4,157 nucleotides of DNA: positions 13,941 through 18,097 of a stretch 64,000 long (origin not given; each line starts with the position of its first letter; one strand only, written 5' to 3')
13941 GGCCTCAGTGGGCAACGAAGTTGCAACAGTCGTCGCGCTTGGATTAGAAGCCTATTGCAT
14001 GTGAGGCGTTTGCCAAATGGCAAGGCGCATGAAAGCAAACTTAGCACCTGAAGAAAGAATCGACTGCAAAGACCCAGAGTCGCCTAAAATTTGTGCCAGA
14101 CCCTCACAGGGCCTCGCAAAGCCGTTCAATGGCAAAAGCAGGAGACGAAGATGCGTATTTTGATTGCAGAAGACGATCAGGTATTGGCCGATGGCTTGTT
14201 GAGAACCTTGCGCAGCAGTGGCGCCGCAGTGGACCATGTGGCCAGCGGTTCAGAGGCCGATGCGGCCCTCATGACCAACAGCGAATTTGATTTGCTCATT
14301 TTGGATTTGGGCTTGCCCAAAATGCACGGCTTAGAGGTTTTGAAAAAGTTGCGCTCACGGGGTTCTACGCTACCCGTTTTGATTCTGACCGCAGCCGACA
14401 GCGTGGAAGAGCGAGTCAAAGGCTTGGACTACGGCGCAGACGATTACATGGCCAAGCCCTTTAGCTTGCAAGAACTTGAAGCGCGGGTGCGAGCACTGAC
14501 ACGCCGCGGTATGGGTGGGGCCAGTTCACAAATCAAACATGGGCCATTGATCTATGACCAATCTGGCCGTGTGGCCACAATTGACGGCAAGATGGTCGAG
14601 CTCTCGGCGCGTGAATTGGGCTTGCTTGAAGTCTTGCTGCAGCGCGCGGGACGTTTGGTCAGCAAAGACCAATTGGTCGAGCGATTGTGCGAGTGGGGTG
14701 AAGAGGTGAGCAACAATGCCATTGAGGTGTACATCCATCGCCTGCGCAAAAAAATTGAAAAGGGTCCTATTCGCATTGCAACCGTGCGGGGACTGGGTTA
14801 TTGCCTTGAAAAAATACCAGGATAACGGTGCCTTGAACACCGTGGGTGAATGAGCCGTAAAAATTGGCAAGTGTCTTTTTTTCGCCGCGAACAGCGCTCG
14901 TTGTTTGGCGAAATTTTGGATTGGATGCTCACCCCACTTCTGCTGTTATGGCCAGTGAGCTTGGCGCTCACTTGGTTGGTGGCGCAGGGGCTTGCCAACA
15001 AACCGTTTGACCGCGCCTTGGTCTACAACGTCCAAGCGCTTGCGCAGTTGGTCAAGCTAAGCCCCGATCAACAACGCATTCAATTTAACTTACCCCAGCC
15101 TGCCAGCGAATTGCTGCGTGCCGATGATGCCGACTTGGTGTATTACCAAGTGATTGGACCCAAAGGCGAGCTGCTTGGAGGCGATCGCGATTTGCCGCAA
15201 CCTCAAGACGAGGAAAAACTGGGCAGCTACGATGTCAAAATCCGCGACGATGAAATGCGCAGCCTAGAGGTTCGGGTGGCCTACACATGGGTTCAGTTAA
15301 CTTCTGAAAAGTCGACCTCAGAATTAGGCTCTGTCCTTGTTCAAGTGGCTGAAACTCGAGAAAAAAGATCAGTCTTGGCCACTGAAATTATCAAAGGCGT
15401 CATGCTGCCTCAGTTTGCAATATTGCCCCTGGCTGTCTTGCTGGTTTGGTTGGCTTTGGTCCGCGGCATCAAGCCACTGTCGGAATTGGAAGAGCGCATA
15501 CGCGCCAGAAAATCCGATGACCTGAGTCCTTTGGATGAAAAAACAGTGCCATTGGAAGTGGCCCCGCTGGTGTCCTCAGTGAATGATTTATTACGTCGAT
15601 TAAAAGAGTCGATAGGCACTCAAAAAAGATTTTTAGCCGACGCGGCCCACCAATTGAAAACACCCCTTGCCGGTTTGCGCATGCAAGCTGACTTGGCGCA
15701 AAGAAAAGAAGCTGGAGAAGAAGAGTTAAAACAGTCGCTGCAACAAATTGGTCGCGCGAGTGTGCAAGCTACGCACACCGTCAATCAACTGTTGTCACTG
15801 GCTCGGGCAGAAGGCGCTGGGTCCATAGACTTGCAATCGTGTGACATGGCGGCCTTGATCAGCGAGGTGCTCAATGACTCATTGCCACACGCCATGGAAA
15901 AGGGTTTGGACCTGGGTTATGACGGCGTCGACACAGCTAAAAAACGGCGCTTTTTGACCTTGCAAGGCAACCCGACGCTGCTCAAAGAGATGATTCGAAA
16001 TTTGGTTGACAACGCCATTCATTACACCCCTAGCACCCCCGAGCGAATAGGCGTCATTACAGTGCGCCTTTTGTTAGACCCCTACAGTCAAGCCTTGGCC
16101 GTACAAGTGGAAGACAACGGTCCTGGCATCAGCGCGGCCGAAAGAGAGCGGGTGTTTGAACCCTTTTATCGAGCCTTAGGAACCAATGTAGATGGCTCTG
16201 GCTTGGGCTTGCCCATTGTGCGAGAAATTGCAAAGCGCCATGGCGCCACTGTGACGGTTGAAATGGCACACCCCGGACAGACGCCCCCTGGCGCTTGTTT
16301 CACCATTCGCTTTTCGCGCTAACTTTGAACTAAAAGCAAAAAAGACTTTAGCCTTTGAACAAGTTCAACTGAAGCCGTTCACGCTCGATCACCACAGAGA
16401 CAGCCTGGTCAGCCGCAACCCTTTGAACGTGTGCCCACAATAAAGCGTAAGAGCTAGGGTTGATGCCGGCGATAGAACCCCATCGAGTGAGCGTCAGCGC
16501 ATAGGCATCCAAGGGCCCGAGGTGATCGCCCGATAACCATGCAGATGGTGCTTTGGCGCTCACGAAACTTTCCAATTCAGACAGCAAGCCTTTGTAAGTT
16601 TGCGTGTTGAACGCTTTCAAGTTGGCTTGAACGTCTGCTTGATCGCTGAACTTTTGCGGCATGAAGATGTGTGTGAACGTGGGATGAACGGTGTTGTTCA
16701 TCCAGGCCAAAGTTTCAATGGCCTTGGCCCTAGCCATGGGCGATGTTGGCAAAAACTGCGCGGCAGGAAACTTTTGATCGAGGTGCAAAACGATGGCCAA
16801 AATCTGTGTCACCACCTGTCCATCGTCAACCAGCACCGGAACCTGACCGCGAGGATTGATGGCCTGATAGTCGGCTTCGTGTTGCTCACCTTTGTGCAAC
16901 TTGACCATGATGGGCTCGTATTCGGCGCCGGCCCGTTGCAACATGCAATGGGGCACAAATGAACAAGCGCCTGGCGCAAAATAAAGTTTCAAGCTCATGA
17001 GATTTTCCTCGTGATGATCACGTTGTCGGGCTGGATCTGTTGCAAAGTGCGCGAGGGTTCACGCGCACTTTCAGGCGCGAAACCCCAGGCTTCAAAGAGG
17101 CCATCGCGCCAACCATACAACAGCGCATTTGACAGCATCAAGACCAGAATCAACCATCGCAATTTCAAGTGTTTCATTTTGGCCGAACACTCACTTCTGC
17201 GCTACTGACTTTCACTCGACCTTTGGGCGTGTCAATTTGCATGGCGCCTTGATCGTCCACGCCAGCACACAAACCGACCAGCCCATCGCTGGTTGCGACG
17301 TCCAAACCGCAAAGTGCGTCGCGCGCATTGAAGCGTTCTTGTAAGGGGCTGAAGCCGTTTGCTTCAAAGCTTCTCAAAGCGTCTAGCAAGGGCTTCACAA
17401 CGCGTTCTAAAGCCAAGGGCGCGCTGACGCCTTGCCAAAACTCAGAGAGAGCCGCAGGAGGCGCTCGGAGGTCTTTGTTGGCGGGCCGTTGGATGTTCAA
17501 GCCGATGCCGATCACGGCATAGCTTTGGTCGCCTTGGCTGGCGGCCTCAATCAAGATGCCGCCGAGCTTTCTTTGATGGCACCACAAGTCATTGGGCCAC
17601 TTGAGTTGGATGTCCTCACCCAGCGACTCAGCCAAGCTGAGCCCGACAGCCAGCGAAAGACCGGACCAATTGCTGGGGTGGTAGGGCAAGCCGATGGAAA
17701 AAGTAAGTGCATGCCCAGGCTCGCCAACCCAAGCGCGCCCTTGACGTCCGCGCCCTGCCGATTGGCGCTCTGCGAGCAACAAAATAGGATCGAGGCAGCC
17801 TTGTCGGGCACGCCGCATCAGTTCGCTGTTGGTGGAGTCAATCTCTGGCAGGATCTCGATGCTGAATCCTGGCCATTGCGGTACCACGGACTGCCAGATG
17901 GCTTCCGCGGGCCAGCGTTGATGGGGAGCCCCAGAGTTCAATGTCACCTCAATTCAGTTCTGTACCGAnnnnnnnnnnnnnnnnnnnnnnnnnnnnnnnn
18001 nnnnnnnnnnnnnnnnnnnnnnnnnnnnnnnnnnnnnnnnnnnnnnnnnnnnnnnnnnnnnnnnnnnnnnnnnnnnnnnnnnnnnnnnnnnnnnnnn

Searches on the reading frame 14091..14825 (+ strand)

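Call 69: search_protein_families(library=pfam, proteins=[window:14091-14825:+], max_evalue=0.00001)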
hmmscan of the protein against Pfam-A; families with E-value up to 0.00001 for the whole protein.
window:14091-14825:+ (244 aa): 2 families
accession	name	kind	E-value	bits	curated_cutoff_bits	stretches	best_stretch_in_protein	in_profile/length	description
PF00072.30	Response_reg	-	1.4e-27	96.5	30.2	1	23-134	1-111/111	Response regulator receiver domain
PF00486.34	Trans_reg_C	-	1.4e-22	80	26.2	1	166-239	1-77/77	Transcriptional regulatory protein, C terminal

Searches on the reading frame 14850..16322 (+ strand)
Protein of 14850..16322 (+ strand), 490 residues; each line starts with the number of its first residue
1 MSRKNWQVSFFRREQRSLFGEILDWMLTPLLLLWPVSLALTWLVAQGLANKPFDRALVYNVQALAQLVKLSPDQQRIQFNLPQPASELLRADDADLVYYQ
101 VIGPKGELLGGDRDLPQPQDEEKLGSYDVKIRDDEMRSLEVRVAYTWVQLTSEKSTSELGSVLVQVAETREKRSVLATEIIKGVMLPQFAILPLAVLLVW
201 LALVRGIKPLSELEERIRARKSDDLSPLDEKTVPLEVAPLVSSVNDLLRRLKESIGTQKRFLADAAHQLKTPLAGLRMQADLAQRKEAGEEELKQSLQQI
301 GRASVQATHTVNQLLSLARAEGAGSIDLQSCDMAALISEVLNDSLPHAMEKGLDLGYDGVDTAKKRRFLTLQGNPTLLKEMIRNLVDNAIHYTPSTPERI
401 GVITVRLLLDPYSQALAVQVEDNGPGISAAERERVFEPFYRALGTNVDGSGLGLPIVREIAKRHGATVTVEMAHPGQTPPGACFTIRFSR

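Call 69: search_protein_families(library=pfam, proteins=[window:14850-16322:+], max_evalue=0.00001)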
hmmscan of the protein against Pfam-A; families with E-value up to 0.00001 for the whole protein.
window:14850-16322:+ (490 aa): 3 families
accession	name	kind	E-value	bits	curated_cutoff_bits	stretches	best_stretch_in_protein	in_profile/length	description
PF08521.16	2CSK_N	-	2.7e-40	138.1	23.2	1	30-180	1-140/140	Two-component sensor kinase N-terminal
PF02518.31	HATPase_c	-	1.7e-23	83.6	26.4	1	373-488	1-107/111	Histidine kinase-, DNA gyrase B-, and HSP90-like ATPase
PF00512.31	HisKA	-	1.4e-14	54.3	26.9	1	258-321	2-64/66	His Kinase A (phospho-acceptor) domain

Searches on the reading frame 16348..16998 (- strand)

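Call 69: search_protein_families(library=pfam, proteins=[window:16348-16998:-], max_evalue=0.00001)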
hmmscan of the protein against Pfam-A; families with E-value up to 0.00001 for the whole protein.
window:16348-16998:- (216 aa): 3 families
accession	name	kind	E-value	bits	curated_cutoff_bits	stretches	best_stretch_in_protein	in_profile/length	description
PF02798.26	GST_N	-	9.1e-15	55.2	20.9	1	1-75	1-76/76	Glutathione S-transferase, N-terminal domain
PF13409.12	GST_N_2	-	1.1e-09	39.1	25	1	17-75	9-69/70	Glutathione S-transferase, N-terminal domain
PF13417.12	GST_N_3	-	3.8e-09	37.2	22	1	29-79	23-73/75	Glutathione S-transferase, N-terminal domain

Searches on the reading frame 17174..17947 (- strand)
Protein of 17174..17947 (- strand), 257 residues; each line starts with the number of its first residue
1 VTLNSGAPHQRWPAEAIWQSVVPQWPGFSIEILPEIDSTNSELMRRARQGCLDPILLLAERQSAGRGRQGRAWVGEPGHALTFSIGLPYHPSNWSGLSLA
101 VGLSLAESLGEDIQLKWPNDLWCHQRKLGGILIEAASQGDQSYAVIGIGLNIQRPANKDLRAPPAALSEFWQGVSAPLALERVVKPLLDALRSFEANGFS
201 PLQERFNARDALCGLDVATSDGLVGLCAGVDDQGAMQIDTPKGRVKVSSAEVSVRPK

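Call 69: search_protein_families(library=pfam, proteins=[window:17174-17947:-], max_evalue=0.00001)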
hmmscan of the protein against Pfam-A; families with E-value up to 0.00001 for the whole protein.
window:17174-17947:- (257 aa): 1 family
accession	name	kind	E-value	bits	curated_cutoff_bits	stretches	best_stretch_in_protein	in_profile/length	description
PF03099.24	BPL_LplA_LipB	-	1.9e-15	57.4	21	1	52-151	22-133/133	Biotin/lipoate A/B protein ligase family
